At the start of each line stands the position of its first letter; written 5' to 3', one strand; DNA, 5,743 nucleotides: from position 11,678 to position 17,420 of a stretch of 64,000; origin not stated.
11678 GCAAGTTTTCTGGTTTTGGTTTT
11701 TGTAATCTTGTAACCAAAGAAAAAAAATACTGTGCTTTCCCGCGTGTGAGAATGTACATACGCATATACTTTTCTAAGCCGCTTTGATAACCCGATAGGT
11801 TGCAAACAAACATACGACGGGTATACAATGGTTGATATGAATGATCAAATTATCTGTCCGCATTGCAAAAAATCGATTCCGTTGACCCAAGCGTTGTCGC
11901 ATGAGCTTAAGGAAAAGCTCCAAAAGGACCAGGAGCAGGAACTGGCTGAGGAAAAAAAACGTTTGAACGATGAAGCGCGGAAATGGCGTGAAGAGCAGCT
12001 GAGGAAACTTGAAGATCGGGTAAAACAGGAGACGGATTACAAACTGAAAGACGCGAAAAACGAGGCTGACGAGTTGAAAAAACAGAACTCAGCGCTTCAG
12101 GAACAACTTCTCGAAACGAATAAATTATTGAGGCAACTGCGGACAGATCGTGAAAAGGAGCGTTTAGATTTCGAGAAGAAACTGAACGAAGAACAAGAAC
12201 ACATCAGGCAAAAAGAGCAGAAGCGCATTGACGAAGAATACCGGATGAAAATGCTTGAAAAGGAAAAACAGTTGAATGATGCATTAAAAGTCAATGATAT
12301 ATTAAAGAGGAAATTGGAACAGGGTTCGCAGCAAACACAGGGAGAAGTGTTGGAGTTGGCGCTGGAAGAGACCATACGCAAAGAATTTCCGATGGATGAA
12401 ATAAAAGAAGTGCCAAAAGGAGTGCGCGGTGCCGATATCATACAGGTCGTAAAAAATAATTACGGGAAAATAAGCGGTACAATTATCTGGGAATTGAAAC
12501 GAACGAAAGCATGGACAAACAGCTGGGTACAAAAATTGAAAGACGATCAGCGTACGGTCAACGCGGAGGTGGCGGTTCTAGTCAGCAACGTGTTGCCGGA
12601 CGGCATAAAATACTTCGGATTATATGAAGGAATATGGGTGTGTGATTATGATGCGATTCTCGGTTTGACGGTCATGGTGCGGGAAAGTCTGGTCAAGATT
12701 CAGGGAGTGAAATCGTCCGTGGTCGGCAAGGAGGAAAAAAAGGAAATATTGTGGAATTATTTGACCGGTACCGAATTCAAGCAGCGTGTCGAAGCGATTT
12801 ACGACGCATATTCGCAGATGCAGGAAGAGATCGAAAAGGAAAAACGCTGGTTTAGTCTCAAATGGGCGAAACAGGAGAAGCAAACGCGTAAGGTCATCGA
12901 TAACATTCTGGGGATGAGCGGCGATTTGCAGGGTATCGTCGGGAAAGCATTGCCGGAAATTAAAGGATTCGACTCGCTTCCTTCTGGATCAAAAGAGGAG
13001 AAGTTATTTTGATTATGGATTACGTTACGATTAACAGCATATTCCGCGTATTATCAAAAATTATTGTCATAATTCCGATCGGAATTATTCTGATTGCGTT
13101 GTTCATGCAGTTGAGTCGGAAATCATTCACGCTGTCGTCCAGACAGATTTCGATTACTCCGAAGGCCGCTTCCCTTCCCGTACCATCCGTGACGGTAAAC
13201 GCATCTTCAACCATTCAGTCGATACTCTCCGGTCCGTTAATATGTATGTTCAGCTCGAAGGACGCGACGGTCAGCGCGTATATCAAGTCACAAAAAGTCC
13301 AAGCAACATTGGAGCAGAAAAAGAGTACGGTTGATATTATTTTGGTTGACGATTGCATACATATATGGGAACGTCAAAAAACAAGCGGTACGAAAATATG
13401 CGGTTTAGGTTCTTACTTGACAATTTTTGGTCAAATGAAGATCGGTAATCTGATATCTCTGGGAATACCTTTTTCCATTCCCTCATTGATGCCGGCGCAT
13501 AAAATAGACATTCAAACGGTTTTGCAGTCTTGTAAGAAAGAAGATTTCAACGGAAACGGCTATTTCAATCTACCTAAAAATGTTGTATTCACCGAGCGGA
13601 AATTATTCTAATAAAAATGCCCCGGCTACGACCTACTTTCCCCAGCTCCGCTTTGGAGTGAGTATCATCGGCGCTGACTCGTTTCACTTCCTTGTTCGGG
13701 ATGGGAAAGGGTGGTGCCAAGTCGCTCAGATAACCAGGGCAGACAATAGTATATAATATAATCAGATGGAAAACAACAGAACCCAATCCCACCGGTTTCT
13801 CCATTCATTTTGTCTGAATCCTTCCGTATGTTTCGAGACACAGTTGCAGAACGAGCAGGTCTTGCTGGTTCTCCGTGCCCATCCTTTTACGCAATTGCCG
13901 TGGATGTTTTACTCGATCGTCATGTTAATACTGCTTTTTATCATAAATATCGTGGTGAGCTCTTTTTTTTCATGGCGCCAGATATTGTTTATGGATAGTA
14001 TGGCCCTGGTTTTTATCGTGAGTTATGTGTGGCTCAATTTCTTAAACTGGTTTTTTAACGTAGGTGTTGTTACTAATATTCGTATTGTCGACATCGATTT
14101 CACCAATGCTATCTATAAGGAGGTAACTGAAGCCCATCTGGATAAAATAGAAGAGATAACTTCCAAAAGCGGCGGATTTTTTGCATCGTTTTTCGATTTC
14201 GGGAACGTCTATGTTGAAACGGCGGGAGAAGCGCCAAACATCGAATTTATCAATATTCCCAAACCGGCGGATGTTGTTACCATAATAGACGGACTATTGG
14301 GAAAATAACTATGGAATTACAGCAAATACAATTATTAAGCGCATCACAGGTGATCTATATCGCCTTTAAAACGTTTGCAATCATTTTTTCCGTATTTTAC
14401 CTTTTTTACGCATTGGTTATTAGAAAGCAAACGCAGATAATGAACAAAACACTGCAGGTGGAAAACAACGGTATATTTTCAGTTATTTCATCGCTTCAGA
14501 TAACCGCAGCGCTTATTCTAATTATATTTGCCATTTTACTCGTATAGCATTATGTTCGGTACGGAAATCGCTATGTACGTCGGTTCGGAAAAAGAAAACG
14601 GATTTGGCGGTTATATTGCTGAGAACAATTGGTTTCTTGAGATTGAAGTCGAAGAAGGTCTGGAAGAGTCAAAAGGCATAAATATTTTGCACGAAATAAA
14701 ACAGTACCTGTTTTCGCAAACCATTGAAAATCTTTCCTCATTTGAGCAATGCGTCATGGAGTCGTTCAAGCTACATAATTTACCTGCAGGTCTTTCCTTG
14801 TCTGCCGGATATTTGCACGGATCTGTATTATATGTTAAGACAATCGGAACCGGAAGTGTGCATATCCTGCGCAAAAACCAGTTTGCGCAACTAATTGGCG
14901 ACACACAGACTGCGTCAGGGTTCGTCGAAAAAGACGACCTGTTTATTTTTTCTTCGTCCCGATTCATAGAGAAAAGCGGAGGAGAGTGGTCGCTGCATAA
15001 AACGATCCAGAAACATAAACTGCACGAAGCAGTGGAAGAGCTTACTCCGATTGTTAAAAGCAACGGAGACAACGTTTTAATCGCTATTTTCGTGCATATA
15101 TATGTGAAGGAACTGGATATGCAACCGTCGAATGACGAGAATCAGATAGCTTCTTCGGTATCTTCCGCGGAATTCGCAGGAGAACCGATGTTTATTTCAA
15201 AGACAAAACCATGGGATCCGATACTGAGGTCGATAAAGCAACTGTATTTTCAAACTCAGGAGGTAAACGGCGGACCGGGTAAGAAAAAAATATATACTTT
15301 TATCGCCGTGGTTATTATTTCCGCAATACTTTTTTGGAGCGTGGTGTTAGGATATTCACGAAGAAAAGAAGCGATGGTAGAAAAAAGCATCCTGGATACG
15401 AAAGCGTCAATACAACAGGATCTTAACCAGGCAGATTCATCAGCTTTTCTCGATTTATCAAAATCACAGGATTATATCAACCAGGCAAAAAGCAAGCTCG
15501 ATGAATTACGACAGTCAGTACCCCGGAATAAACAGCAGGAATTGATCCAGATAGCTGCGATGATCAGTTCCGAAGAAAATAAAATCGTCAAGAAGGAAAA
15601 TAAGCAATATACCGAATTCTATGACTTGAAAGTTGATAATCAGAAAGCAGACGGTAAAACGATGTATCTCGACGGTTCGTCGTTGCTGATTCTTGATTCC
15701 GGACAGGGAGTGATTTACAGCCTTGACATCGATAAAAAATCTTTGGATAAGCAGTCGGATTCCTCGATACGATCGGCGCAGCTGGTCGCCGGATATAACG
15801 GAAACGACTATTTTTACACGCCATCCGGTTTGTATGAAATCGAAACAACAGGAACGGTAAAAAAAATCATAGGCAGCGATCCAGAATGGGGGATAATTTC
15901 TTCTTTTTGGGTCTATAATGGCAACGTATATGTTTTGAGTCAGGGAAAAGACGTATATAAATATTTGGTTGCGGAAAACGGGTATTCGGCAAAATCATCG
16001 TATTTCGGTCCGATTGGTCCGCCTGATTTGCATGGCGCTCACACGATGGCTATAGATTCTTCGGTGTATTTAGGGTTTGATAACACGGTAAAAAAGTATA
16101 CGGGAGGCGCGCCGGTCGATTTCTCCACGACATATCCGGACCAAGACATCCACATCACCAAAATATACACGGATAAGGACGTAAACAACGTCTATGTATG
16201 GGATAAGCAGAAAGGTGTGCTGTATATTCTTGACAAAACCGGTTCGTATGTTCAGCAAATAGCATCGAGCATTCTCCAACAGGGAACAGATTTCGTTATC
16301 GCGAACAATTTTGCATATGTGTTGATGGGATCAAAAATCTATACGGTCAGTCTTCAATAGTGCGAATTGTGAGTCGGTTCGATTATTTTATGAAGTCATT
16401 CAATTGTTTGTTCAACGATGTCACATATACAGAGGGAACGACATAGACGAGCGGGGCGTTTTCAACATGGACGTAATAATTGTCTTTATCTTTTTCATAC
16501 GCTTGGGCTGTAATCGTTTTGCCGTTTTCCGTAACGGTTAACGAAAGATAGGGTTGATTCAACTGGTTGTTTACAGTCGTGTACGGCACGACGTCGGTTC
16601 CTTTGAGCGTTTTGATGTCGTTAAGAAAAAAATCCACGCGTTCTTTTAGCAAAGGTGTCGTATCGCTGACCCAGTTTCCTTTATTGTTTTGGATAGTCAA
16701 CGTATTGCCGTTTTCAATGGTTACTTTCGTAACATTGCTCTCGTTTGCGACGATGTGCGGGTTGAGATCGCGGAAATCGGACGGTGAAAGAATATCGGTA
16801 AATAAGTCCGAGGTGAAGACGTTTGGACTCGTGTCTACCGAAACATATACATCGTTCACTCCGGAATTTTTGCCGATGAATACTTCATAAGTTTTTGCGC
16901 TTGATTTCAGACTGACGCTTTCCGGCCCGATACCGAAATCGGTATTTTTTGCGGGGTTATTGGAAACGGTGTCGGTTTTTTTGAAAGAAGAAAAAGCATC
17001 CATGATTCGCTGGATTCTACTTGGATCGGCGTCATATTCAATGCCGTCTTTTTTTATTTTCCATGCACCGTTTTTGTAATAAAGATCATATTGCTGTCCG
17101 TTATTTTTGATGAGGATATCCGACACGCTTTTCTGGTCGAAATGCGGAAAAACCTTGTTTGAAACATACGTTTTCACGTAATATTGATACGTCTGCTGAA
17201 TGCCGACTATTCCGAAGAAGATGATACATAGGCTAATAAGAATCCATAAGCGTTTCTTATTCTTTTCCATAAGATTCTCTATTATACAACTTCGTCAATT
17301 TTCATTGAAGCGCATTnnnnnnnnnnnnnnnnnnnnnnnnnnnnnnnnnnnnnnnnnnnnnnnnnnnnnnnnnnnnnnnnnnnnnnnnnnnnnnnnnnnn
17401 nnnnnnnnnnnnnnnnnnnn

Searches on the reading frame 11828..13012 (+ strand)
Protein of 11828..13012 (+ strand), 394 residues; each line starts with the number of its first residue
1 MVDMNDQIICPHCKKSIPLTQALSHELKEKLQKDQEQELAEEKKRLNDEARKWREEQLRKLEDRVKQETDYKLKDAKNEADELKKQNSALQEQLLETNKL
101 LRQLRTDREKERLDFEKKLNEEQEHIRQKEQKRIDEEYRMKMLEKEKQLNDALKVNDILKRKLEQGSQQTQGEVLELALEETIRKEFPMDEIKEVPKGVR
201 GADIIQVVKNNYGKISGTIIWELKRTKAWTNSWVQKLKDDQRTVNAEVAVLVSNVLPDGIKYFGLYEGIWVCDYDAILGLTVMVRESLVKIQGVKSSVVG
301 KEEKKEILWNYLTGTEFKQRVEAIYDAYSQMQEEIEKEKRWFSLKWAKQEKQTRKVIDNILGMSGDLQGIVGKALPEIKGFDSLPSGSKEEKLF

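Call 8: search_protein_families(library=pfam, proteins=[window:11828-13012:+], max_evalue=0.001)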
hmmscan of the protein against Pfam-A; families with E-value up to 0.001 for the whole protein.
window:11828-13012:+ (394 aa): 1 family
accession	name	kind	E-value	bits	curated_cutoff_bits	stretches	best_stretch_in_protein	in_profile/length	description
PF09903.14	DUF2130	-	6.2e-61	206.4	26.7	1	141-379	4-248/255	Uncharacterized protein conserved in bacteria (DUF2130)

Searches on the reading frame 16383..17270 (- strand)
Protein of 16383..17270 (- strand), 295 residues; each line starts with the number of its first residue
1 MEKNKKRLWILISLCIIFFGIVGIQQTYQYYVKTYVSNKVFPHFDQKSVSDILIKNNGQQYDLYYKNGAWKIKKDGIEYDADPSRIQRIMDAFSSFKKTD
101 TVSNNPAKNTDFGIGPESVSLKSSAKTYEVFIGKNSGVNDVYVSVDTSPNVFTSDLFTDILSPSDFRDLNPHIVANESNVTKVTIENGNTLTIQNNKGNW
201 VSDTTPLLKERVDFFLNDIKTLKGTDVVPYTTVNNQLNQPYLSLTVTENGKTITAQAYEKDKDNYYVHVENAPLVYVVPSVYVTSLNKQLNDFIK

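Call 8: search_protein_families(library=pfam, proteins=[window:16383-17270:-], max_evalue=0.001)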
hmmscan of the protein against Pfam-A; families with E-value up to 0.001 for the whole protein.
window:16383-17270:- (295 aa): 1 family
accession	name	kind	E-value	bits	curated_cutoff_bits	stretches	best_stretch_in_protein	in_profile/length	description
PF14238.11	DUF4340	-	6.5e-23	82.3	25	3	77-231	7-171/183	Domain of unknown function (DUF4340)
